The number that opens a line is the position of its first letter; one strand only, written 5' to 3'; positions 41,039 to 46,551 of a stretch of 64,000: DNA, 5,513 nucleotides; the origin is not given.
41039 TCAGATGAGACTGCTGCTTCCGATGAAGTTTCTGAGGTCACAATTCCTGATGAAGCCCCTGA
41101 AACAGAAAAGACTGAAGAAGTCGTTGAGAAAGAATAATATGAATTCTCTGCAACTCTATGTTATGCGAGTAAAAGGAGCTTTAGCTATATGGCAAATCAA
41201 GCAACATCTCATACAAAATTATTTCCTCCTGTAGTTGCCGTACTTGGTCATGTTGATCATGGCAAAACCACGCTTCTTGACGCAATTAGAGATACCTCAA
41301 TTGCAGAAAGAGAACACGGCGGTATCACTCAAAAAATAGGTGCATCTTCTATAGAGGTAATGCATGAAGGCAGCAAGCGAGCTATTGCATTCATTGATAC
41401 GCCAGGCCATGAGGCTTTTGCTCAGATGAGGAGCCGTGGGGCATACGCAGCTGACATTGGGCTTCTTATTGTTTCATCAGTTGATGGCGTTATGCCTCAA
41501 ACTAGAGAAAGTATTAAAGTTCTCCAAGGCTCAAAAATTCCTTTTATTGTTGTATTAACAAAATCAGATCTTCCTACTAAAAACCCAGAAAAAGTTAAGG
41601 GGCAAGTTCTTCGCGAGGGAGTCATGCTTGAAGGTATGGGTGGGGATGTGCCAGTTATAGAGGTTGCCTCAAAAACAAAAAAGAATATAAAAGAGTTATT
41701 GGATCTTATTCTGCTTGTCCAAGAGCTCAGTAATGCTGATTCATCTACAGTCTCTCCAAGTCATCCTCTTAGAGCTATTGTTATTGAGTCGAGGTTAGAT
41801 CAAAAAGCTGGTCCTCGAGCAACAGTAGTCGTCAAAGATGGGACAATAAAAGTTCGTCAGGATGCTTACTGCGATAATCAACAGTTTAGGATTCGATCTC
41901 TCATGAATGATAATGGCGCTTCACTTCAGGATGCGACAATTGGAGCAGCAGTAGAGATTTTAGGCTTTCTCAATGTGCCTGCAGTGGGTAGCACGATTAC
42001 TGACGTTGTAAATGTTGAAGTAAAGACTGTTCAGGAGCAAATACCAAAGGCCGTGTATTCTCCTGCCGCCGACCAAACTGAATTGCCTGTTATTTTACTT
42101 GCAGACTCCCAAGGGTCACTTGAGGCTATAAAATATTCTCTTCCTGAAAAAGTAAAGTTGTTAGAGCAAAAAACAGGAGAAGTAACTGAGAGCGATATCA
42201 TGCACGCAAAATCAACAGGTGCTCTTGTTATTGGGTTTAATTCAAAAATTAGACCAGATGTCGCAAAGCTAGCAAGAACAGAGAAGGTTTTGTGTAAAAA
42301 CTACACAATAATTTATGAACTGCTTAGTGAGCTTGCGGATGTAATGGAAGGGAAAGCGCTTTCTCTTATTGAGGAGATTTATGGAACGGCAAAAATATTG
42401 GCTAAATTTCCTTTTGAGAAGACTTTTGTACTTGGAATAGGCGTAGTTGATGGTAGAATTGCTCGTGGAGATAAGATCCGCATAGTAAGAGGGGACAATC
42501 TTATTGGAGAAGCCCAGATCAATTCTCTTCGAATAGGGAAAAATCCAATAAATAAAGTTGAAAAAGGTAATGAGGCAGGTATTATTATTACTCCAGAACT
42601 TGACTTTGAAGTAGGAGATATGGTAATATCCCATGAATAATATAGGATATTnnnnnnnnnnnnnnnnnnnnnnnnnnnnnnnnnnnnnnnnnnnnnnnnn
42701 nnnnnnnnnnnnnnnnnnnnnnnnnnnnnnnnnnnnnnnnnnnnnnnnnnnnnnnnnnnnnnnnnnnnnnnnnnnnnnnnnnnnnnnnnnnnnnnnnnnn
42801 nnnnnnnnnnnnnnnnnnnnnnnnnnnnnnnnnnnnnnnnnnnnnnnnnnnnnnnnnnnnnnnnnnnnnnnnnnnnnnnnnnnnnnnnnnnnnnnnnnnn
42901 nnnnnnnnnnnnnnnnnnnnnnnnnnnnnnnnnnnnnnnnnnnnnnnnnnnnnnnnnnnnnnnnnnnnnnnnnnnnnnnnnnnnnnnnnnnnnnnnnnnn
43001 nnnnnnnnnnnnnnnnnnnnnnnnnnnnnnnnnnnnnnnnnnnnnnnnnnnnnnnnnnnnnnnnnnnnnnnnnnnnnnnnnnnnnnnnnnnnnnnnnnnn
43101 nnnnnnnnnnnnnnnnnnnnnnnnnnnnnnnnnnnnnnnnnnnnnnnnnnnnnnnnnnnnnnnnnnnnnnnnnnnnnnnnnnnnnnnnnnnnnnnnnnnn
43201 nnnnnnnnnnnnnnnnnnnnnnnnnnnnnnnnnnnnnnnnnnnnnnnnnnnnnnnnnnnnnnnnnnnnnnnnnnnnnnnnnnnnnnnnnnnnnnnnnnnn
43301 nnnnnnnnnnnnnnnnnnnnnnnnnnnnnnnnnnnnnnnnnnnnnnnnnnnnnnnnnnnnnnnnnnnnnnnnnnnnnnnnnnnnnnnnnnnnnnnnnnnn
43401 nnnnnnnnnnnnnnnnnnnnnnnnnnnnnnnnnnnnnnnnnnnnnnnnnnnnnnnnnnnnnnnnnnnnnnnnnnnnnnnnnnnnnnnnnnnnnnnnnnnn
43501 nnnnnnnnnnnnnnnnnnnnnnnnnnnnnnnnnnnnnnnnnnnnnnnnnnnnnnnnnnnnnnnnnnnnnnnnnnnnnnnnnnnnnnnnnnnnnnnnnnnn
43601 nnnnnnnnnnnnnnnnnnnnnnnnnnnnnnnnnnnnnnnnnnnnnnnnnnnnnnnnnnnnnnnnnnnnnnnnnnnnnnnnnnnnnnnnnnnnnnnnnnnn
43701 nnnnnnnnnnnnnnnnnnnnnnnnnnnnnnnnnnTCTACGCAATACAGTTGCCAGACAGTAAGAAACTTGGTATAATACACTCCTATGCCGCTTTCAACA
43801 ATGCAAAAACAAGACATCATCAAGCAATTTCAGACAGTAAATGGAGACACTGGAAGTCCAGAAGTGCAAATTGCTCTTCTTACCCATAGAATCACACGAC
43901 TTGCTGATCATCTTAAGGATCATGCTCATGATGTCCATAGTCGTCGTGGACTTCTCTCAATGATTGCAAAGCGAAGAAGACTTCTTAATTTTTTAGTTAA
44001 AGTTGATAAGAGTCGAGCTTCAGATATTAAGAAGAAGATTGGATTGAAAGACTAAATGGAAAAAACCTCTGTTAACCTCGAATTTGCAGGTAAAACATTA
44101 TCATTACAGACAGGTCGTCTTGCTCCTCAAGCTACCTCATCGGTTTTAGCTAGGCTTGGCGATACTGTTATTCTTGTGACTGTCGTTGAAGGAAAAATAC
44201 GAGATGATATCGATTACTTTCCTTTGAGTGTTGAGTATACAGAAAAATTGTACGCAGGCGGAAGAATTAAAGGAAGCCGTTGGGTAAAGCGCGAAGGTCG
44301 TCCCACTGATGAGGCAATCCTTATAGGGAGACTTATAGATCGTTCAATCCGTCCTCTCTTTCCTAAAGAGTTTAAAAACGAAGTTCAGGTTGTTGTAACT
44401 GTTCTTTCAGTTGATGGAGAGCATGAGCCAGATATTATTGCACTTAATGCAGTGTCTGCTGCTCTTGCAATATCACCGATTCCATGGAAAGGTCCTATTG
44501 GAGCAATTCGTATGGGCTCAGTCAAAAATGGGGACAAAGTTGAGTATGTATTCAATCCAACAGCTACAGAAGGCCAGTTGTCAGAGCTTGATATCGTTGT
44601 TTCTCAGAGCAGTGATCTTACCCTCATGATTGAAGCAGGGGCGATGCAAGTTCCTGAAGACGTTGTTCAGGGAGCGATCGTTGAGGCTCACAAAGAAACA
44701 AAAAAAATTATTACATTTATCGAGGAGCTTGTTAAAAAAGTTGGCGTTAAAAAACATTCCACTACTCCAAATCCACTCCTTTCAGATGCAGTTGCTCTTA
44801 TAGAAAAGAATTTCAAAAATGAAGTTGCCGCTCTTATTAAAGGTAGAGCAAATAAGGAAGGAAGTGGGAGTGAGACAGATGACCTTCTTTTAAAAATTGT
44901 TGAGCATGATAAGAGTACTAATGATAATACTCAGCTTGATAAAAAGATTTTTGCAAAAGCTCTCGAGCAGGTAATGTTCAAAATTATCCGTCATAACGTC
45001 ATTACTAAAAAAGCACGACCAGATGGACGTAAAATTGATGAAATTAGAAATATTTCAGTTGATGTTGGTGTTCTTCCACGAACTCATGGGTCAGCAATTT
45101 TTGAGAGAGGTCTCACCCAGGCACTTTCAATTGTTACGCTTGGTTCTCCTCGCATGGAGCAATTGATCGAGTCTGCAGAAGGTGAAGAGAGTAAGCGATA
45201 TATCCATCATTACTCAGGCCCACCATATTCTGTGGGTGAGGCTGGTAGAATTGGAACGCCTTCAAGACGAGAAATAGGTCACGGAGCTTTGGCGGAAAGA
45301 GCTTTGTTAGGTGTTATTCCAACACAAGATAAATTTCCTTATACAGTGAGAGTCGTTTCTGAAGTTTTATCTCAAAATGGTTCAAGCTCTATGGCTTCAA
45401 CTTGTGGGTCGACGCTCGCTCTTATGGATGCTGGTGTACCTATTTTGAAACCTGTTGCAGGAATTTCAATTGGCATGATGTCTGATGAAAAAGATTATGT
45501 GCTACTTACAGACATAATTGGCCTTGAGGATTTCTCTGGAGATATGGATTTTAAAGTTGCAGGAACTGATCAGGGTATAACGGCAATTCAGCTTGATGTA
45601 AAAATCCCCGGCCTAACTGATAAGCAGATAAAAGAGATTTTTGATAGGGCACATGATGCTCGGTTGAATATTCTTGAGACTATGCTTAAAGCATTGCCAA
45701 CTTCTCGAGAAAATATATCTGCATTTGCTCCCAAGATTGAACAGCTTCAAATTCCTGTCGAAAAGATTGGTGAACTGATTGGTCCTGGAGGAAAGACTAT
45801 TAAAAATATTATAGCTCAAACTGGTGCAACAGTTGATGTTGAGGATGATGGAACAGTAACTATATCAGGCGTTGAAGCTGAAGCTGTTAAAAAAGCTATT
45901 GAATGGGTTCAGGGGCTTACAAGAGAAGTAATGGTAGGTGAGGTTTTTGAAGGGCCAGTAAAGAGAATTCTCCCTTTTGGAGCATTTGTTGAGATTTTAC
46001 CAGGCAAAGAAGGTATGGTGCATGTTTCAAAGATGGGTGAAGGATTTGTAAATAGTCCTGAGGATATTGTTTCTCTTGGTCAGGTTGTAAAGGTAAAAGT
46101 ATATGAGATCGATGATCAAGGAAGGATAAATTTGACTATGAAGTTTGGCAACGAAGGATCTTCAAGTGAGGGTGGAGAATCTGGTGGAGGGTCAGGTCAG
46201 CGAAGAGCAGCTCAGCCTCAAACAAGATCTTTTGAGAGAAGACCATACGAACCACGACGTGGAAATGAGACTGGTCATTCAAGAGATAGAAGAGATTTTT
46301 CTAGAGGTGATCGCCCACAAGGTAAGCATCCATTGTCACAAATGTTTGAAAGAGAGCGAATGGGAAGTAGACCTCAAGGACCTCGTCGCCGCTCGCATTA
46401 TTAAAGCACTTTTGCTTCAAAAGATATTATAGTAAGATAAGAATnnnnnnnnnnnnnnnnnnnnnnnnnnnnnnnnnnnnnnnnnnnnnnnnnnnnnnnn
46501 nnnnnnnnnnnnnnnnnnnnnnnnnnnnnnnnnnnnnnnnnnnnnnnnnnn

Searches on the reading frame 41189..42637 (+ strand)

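Call 8: search_protein_families(library=pfam, proteins=[window:41189-42637:+], max_evalue=0.001)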
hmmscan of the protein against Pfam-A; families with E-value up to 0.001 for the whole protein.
window:41189-42637:+ (483 aa): 7 families
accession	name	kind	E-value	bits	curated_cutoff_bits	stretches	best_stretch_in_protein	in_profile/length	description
PF00009.33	GTP_EFTU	-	3.6e-36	125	26.5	1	16-175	6-183/188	Elongation factor Tu GTP binding domain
PF11987.13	IF-2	-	4.8e-22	78.5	27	1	294-381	22-115/117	Translation-initiation factor 2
PF22042.2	EF-G_D2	-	9.7e-14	51.7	27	1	193-272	1-83/84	Elongation factor G domain 2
PF01926.29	MMR_HSR1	-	4.6e-09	36.8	21.9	1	16-125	2-113/113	50S ribosome-binding GTPase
PF03144.31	GTP_EFTU_D2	-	1.3e-06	29.2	30.3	1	414-477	3-70/73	Elongation factor Tu domain 2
PF00071.28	Ras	-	1.2e-05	25.4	21.6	1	16-173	2-155/162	Ras family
PF08477.19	Roc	-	0.00058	20.5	27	0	16-127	2-119/119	Ras of Complex, Roc, domain of DAPkinase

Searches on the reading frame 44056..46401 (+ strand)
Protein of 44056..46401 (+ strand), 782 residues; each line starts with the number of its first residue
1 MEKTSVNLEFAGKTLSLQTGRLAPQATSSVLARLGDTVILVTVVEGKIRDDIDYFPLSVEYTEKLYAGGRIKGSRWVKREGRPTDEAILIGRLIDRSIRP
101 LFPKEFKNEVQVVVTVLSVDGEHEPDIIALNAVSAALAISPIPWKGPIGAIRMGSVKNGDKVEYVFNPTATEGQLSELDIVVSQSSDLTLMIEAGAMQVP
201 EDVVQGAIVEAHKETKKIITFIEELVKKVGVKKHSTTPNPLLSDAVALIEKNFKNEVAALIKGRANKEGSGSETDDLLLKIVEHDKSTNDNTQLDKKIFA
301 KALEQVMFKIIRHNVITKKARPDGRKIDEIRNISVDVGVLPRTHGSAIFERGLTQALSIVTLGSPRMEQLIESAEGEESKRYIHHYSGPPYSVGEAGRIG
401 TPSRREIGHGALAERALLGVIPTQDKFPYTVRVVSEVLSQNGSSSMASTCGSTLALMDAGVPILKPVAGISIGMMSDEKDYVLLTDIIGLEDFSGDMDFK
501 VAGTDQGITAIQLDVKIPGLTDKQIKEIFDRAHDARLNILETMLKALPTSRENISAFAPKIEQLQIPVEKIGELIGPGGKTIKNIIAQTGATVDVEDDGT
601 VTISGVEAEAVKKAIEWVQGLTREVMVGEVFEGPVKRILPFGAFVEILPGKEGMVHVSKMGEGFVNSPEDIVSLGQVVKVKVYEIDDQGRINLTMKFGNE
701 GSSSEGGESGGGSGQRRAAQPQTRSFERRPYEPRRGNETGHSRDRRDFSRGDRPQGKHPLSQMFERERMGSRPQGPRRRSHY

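Call 8: search_protein_families(library=pfam, proteins=[window:44056-46401:+], max_evalue=0.001)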
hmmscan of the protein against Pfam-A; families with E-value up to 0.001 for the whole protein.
window:44056-46401:+ (782 aa): 6 families
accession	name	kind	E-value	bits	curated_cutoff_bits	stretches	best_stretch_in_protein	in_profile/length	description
PF01138.27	RNase_PH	-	1.1e-58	197.7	25.5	2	13-143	3-130/130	3' exoribonuclease family, domain 1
PF00013.35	KH_1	-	2e-15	56.7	21.5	1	562-619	2-65/66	KH domain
PF00575.29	S1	-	5.1e-15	56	22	1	625-696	2-74/74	S1 RNA binding domain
PF03725.20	RNase_PH_C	-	1.2e-13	51.2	20.8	2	146-213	1-66/67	3' exoribonuclease family, domain 2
PF03726.19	PNPase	-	0.00013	22.7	24.6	1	250-326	7-81/81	Polyribonucleotide nucleotidyltransferase, RNA binding domain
PF22675.2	KH-I_KHDC4-BBP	-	0.00015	21.9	30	1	571-605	8-42/76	KHDC4/BBP-like, KH-domain type I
